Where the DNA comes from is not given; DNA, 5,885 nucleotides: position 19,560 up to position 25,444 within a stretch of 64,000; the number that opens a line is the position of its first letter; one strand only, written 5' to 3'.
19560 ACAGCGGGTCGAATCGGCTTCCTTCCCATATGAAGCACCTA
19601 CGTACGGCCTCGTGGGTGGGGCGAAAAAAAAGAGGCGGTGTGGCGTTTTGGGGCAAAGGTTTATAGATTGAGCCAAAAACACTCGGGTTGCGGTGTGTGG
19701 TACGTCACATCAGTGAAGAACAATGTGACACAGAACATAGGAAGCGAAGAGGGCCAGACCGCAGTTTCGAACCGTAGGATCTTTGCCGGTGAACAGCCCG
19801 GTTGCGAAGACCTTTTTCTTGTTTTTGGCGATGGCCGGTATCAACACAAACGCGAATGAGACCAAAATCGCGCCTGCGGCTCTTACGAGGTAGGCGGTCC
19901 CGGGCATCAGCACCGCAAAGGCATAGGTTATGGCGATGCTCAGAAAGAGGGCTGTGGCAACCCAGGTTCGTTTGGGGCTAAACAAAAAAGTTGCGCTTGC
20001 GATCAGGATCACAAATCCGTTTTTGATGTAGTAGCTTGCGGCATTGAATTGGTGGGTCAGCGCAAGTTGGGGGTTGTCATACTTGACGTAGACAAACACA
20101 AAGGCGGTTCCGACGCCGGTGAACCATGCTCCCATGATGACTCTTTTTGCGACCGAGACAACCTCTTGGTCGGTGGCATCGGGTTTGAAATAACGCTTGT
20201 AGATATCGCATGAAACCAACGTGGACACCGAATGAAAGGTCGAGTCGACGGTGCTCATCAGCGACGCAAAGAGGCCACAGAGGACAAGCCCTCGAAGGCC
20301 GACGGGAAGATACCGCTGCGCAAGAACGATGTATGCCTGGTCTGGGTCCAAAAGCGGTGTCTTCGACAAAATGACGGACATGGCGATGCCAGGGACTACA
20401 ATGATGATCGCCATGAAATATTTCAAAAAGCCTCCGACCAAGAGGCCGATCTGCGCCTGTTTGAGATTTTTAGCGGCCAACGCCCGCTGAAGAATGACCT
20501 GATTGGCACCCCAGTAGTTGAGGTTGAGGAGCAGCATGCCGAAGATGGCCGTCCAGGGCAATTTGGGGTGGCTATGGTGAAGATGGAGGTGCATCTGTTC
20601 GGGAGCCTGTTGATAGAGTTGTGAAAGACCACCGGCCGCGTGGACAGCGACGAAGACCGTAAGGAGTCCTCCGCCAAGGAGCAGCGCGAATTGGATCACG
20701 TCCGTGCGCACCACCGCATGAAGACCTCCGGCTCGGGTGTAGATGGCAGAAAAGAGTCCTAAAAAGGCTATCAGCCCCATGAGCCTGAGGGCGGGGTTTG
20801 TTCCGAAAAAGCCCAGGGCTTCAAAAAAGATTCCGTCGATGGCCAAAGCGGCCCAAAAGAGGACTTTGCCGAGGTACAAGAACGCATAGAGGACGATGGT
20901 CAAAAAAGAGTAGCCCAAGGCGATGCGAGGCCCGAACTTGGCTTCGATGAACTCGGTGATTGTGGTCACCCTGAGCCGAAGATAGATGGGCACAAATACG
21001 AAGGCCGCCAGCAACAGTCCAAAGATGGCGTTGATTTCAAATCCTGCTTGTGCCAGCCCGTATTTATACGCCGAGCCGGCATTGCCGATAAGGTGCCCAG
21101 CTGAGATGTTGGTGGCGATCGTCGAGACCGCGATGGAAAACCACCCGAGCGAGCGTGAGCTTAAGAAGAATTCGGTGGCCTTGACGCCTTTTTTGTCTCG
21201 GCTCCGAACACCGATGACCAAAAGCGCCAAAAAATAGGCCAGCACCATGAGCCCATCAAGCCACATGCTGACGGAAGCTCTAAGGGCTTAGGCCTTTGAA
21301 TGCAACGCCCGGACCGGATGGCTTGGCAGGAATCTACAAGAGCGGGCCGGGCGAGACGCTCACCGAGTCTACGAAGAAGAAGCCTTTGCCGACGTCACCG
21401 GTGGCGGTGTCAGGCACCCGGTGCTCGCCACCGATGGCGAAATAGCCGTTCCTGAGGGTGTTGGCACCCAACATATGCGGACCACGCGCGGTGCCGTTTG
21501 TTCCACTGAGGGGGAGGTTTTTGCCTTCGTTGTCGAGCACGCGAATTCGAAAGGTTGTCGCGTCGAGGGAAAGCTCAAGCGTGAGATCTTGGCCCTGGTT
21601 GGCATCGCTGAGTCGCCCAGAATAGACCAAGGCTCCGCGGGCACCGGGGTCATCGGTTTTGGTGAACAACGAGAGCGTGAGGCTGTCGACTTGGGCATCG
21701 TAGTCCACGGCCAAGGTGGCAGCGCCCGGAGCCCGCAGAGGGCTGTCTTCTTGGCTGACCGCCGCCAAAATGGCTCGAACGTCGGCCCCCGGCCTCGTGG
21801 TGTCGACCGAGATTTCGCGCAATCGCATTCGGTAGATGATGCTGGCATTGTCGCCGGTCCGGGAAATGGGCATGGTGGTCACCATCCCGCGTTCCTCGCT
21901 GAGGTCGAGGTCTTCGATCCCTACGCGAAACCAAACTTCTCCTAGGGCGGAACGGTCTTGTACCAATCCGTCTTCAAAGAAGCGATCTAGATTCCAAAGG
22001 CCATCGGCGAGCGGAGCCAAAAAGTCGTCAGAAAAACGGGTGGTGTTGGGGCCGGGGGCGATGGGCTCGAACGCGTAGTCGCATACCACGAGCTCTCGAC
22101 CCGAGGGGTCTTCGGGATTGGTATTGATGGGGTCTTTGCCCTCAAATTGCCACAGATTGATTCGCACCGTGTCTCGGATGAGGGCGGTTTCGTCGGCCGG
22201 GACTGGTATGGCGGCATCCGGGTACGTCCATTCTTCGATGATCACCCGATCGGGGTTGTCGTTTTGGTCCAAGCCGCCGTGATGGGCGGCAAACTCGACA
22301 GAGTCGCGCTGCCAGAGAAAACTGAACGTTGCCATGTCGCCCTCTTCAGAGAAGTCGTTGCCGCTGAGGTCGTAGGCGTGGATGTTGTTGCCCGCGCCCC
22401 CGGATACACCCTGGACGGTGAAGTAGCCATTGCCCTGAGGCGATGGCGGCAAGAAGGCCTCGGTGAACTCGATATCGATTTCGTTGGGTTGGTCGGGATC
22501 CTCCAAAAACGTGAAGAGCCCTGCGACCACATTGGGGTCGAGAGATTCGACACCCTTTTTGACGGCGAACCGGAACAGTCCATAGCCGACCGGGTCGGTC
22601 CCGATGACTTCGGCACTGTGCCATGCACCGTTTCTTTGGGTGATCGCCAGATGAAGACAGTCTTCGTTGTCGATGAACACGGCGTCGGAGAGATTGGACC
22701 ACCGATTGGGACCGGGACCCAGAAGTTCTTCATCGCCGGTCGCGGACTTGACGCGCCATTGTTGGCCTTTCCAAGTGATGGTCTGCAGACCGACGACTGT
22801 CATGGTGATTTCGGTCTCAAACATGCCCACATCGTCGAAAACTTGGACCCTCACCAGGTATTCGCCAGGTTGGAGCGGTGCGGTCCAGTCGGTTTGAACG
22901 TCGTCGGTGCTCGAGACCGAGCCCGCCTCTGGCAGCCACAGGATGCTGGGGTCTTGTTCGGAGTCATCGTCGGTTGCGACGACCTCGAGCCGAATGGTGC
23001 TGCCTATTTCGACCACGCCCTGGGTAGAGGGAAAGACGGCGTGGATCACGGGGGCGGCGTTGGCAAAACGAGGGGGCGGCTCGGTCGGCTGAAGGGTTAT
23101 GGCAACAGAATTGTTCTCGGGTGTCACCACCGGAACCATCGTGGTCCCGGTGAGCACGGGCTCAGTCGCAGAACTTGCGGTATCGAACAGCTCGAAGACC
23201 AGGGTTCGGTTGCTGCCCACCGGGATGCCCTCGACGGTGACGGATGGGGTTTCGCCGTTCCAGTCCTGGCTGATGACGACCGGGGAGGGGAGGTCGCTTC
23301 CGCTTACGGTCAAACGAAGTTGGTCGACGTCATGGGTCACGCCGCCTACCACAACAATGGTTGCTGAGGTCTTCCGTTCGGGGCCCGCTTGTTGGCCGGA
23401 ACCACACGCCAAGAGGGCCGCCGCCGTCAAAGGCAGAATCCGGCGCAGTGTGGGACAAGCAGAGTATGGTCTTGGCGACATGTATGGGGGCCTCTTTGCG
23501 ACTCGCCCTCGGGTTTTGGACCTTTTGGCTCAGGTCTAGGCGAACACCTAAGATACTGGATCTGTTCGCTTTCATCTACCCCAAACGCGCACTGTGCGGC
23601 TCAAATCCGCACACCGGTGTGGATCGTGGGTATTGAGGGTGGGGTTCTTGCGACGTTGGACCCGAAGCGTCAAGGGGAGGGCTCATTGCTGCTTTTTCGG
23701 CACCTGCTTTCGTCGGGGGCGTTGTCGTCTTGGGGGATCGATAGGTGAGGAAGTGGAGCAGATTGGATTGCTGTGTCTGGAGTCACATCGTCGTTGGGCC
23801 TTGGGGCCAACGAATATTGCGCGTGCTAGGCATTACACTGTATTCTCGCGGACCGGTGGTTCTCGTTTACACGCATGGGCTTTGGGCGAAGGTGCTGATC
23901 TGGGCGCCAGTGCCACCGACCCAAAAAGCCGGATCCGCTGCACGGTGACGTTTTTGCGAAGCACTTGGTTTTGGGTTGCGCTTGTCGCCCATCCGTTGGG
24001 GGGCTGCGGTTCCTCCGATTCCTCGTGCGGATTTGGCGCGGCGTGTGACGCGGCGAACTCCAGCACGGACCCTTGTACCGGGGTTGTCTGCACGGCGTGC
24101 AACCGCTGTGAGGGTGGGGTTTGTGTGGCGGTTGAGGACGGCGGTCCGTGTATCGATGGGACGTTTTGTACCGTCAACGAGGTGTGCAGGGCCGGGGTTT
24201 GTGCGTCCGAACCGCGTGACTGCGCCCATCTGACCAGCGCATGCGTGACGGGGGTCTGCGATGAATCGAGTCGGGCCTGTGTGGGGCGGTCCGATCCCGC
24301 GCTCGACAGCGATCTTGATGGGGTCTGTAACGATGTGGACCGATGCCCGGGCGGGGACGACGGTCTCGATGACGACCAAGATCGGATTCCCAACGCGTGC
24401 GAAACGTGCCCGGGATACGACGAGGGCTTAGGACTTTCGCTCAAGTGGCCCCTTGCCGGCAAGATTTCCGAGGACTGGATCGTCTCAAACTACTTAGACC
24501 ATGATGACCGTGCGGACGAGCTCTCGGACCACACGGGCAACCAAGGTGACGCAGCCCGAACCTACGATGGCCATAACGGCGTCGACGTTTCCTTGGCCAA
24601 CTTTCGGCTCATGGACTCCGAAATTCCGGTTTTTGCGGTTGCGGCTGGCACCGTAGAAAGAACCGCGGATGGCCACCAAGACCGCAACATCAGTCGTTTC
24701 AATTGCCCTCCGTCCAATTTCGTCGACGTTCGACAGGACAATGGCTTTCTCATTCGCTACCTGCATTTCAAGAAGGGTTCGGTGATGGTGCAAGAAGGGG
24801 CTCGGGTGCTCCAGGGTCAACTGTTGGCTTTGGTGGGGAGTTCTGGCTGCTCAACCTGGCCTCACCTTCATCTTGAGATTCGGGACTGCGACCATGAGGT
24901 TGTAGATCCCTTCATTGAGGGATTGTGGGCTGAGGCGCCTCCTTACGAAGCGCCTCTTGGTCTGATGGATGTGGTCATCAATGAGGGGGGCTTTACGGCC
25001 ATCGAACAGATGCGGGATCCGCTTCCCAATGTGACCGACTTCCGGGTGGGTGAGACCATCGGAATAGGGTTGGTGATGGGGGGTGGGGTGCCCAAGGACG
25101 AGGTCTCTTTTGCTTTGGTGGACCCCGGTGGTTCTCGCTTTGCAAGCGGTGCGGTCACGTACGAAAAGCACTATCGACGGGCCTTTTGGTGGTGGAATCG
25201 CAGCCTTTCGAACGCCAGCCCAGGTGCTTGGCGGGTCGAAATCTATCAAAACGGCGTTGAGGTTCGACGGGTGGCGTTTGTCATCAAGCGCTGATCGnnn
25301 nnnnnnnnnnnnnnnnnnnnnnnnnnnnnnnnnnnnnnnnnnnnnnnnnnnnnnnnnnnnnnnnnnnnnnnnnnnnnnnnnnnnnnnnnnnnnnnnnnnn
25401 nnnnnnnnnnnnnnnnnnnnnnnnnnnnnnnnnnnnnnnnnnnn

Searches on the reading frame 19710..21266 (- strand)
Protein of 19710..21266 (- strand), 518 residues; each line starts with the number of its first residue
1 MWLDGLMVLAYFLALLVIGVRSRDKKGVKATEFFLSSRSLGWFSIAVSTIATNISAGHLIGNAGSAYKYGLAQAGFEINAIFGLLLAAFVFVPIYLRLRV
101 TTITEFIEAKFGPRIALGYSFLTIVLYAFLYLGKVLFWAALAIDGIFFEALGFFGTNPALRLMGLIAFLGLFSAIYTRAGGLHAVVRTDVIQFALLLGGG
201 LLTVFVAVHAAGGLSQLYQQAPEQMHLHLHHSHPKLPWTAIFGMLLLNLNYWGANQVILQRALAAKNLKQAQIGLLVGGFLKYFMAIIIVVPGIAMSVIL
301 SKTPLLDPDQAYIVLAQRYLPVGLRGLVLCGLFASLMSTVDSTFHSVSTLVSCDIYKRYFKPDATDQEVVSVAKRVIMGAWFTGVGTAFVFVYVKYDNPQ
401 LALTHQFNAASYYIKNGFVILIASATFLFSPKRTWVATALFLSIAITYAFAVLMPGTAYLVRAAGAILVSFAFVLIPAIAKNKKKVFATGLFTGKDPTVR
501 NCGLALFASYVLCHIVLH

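Call 11: search_protein_families(library=pfam, proteins=[window:19710-21266:-], max_evalue=0.01)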
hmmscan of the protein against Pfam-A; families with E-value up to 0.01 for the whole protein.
window:19710-21266:- (518 aa): 1 family
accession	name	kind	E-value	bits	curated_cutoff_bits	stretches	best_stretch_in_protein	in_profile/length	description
PF00474.23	SSF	-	4.7e-50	171.1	22.8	1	33-377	1-347/406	Sodium:solute symporter family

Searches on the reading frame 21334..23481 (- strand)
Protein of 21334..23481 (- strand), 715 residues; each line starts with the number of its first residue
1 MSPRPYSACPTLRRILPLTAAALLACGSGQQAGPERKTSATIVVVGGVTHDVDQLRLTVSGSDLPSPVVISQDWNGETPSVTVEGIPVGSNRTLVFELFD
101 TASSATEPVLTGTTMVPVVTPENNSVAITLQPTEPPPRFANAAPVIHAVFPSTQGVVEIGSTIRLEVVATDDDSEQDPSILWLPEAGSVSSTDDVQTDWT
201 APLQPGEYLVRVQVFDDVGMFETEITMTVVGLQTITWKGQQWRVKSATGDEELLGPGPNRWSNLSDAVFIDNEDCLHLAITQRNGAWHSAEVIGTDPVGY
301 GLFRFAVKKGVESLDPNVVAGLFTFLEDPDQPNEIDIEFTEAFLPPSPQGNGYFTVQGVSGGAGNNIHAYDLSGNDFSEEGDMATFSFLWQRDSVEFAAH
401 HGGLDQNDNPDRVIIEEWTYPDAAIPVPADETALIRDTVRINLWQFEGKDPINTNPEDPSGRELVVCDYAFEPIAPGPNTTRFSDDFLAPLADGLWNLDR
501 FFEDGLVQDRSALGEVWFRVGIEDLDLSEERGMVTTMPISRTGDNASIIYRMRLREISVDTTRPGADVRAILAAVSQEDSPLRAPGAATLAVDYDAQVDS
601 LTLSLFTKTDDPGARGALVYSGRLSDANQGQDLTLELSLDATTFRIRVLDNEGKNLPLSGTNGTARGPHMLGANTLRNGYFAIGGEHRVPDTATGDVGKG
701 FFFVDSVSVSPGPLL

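Call 11: search_protein_families(library=pfam, proteins=[window:21334-23481:-], max_evalue=0.01)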
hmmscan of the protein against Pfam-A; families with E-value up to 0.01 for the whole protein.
window:21334-23481:- (715 aa): 2 families
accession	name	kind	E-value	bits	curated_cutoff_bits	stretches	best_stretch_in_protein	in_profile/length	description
PF00722.28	Glyco_hydro_16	-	0.00036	20.5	22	1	265-398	11-126/175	Glycosyl hydrolases family 16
PF00801.26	PKD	-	0.00079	19.8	23.5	1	154-229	8-80/80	PKD domain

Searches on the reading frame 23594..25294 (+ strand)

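Call 11: search_protein_families(library=pfam, proteins=[window:23594-25294:+], max_evalue=0.01)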
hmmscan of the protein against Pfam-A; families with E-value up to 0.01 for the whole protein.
window:23594-25294:+ (566 aa): 1 family
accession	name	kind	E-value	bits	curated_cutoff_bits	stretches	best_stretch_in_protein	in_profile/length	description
PF01551.29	Peptidase_M23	-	1e-14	54.9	28.7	1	327-439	3-96/96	Peptidase family M23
